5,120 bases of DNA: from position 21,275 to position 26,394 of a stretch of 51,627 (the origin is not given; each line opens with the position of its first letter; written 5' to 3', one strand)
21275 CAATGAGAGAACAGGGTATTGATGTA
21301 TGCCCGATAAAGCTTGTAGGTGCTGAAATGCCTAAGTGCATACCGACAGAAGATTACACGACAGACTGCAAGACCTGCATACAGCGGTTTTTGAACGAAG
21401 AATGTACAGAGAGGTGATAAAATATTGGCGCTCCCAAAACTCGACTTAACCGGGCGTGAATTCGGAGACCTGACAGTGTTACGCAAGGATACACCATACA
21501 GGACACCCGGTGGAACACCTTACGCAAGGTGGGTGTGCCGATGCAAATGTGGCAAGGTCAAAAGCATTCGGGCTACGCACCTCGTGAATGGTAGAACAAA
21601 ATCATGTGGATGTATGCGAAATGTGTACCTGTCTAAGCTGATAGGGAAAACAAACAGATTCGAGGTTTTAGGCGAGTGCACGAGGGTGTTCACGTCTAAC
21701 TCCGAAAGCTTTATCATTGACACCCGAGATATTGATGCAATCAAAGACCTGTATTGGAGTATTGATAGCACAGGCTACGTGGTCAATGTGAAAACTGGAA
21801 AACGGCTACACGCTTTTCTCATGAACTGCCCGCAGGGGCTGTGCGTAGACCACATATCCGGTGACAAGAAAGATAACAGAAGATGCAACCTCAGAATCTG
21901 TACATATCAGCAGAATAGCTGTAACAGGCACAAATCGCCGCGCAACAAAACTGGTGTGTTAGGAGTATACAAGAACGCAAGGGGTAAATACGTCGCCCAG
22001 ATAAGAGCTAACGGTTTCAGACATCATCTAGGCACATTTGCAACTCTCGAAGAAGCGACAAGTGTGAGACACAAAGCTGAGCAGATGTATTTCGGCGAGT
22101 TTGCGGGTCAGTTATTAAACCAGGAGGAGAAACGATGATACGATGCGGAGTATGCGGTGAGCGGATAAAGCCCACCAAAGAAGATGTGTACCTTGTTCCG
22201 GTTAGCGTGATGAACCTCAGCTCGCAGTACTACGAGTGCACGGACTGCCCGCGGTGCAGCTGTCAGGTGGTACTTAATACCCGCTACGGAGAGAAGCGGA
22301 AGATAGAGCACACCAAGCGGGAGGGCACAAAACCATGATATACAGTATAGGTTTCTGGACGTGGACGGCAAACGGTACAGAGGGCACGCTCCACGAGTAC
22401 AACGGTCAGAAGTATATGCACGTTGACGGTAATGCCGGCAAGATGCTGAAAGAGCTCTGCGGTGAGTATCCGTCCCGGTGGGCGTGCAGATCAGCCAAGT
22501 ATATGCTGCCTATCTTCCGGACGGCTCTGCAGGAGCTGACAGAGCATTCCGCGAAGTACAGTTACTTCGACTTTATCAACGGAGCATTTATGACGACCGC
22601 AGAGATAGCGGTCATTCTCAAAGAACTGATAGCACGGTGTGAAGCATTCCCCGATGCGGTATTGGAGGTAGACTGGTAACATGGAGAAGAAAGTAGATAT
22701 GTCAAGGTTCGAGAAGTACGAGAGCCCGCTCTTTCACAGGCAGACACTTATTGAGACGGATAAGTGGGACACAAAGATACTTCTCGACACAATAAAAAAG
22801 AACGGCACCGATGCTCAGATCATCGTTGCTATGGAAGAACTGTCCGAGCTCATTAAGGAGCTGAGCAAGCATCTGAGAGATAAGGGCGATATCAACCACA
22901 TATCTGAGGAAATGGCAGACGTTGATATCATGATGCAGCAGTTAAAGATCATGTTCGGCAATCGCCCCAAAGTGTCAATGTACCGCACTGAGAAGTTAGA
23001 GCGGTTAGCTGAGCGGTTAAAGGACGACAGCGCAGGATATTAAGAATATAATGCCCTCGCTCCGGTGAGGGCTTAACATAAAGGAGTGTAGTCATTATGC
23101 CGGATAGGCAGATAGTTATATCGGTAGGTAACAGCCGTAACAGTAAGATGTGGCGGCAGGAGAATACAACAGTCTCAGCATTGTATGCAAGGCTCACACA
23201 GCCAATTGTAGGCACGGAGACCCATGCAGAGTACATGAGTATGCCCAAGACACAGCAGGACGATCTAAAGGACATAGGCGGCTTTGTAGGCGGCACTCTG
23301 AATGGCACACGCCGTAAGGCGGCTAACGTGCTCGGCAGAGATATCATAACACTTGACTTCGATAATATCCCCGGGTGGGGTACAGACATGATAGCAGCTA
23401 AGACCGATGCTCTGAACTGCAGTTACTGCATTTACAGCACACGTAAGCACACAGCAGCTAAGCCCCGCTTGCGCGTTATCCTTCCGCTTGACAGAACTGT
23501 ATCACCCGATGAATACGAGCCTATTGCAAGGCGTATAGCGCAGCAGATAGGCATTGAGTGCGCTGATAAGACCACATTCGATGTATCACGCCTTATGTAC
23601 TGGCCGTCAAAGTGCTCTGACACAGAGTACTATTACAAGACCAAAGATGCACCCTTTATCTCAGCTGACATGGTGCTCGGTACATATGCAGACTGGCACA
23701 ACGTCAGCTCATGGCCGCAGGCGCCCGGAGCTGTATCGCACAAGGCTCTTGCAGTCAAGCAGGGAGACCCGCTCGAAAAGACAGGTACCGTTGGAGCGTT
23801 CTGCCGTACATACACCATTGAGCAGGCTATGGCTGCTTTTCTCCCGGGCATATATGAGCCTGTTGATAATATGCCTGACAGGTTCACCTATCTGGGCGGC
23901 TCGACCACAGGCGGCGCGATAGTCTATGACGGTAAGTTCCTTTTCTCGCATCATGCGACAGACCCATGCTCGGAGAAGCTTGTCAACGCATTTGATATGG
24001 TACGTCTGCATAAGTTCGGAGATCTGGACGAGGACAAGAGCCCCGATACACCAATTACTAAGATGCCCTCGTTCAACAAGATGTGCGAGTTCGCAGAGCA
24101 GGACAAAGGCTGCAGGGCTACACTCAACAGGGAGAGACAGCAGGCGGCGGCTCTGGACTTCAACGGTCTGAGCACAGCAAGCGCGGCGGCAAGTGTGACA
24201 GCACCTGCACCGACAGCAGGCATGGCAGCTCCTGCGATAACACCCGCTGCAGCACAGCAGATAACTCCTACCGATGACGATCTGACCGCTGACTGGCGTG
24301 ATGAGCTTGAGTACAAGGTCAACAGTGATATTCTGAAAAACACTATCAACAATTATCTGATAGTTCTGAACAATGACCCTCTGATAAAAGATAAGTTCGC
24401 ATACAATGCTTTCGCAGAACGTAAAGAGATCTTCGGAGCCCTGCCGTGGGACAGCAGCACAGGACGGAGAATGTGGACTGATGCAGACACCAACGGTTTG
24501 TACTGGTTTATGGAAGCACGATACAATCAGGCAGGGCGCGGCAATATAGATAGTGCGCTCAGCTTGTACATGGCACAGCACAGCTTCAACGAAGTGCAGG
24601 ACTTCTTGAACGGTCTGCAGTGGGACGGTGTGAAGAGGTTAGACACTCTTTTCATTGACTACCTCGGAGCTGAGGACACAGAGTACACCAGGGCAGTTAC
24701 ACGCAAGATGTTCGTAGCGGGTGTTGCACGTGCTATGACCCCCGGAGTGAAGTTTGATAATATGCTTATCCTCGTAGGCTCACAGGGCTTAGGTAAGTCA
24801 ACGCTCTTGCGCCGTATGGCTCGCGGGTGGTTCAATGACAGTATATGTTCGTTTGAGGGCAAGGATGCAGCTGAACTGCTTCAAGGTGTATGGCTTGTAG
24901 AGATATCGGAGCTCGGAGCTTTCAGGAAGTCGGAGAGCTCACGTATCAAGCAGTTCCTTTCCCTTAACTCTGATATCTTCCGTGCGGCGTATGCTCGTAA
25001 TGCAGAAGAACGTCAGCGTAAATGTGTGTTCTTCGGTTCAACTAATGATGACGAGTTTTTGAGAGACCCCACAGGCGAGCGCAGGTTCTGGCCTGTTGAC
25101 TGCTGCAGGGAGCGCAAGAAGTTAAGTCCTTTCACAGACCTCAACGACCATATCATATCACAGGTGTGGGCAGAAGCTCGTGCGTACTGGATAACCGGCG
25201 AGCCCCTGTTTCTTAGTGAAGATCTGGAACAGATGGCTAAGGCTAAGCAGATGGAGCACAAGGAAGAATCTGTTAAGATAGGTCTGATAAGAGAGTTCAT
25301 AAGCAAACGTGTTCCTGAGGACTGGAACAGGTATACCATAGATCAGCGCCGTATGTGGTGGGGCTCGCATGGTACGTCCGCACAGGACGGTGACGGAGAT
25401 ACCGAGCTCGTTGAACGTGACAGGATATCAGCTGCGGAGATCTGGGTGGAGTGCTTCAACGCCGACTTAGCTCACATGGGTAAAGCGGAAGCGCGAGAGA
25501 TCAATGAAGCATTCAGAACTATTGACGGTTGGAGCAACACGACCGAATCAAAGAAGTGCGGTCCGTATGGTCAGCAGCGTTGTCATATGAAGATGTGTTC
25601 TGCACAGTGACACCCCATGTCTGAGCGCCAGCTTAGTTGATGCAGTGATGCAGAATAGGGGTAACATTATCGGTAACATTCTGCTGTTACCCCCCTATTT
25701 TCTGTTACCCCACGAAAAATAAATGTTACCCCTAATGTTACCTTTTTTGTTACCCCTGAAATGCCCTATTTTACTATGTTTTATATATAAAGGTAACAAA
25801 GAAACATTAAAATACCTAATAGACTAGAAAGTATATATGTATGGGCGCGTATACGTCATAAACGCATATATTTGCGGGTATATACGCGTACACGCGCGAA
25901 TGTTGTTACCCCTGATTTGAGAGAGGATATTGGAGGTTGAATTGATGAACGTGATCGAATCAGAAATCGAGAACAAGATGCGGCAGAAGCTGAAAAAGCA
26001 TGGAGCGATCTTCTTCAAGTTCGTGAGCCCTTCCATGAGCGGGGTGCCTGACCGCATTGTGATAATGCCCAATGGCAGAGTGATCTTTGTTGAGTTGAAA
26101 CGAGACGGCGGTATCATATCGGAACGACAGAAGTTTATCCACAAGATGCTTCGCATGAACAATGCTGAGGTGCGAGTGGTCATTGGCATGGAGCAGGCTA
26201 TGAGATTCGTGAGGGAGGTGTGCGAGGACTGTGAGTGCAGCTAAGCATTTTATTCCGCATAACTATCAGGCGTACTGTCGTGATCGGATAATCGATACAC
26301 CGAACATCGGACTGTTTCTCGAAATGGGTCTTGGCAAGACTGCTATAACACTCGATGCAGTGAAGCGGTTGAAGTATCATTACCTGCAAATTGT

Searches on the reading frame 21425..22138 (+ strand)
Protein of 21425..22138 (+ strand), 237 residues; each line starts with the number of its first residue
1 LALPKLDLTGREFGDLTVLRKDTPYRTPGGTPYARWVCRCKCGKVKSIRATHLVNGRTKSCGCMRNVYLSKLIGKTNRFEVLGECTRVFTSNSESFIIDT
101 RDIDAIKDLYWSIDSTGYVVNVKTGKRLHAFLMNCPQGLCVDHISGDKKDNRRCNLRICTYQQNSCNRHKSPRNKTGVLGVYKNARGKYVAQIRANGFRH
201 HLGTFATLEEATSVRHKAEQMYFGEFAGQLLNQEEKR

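Call 73: search_protein_families(library=phrogs, proteins=[window:21425-22138:+], max_evalue=0.001)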
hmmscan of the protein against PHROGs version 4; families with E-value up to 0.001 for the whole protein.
window:21425-22138:+ (237 aa): 14 families
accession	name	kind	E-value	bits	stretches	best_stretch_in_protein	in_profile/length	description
phrog_99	-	DNA, RNA and nucleotide metabolism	1.9e-37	130.8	1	125-229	160-266/383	HNH endonuclease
phrog_374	-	DNA, RNA and nucleotide metabolism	1.2e-34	121.1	1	4-232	193-416/617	HNH endonuclease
phrog_4578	-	DNA, RNA and nucleotide metabolism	2.5e-27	96.3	1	134-234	25-126/130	HNH endonuclease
phrog_3593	-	DNA, RNA and nucleotide metabolism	6.7e-15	56.3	1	135-222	107-196/210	HNH endonuclease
phrog_13470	-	DNA, RNA and nucleotide metabolism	4.8e-10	40.8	1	44-226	45-146/152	HNH endonuclease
phrog_953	-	DNA, RNA and nucleotide metabolism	1.2e-08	35.7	1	163-218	300-357/420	HNH endonuclease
phrog_36769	-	unknown function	1.9e-08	35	1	114-213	226-338/367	-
phrog_59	-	DNA, RNA and nucleotide metabolism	2.6e-08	34.6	1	130-187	198-246/423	HNH endonuclease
phrog_959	-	DNA, RNA and nucleotide metabolism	7.1e-08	33.3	1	129-177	66-115/138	HNH endonuclease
phrog_22195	-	unknown function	4.6e-07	30.7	1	8-66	10-60/148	-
phrog_30377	-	DNA, RNA and nucleotide metabolism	8.9e-05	23.6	1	137-186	24-72/82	HNH endonuclease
phrog_25114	-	unknown function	0.00011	23.1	1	124-169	87-132/156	-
phrog_18493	-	unknown function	0.00031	21.8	1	6-67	58-112/136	-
phrog_33760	-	DNA, RNA and nucleotide metabolism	0.00049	21.1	1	181-226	4-50/58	HNH endonuclease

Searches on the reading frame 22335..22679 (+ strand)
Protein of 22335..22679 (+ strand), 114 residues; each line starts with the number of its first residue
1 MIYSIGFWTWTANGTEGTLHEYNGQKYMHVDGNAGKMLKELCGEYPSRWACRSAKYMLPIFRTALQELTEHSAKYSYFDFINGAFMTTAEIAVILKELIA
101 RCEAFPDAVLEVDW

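Call 73: search_protein_families(library=phrogs, proteins=[window:22335-22679:+], max_evalue=0.001)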
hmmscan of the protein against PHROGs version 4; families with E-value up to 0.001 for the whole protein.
window:22335-22679:+ (114 aa): 1 family
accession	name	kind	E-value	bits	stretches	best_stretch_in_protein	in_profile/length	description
phrog_4019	-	unknown function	0.00025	22.1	1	24-104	22-101/114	-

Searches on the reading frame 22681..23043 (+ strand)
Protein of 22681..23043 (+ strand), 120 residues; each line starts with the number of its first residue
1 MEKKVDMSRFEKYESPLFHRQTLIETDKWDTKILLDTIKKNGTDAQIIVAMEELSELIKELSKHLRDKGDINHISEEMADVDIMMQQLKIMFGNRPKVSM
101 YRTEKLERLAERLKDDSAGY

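Call 10: search_protein_families(library=phrogs, proteins=[window:22681-23043:+])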
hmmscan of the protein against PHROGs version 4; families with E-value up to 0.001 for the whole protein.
window:22681-23043:+ (120 aa): 1 family
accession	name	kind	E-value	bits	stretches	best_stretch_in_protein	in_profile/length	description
phrog_2245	-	other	2.6e-25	90.5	1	21-116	112-208/218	nucleoside triphosphate pyrophosphohydrolase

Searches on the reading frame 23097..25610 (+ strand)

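Call 10: search_protein_families(library=phrogs, proteins=[window:23097-25610:+])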
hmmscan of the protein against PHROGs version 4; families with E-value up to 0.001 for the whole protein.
window:23097-25610:+ (837 aa): 14 families
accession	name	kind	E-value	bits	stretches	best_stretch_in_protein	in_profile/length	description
phrog_256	-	DNA, RNA and nucleotide metabolism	3.3e-303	1009.2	1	3-830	3-792/798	DNA helicase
phrog_1313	-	DNA, RNA and nucleotide metabolism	2.3e-128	430.6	1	397-822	135-545/568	DNA helicase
phrog_9765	-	DNA, RNA and nucleotide metabolism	3e-111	374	1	2-452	15-434/939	DNA primase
phrog_15962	-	DNA, RNA and nucleotide metabolism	9.4e-55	187.2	1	361-739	350-738/835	DNA primase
phrog_2249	-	DNA, RNA and nucleotide metabolism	4.6e-39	135.7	1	493-740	470-712/802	DNA primase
phrog_16593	-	DNA, RNA and nucleotide metabolism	6.2e-35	121.7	1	479-727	483-728/823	DNA primase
phrog_36873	-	DNA, RNA and nucleotide metabolism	7.9e-32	110.9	1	480-716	473-705/1082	DNA helicase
phrog_4630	-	DNA, RNA and nucleotide metabolism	3.7e-20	73.1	1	491-669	176-365/581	DNA primase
phrog_3228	-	DNA, RNA and nucleotide metabolism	1.2e-12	47.9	1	37-176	47-185/766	replicative helicase-primase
phrog_34715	-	unknown function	8.7e-09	35.6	1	53-145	36-131/426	-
phrog_296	-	integration and excision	2.2e-08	34.2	1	20-136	22-144/626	DNA transposition protein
phrog_2135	-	DNA, RNA and nucleotide metabolism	3.9e-06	26.5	1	63-166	499-600/713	DNA primase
phrog_25531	-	unknown function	4.5e-06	26.7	1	57-168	43-157/617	-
phrog_22020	-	unknown function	5e-05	24.7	1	767-817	5-56/84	-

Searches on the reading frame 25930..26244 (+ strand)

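Call 10: search_protein_families(library=phrogs, proteins=[window:25930-26244:+])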
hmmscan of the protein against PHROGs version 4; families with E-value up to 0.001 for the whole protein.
window:25930-26244:+ (104 aa): 3 families
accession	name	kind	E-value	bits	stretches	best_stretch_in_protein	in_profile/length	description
phrog_93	-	DNA, RNA and nucleotide metabolism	6.9e-26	92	1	9-98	353-442/613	endonuclease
phrog_824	-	unknown function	9e-10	39.9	1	37-99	112-176/265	-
phrog_5702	-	DNA, RNA and nucleotide metabolism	2.9e-08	34.6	1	37-96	5-65/70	Holliday junction resolvase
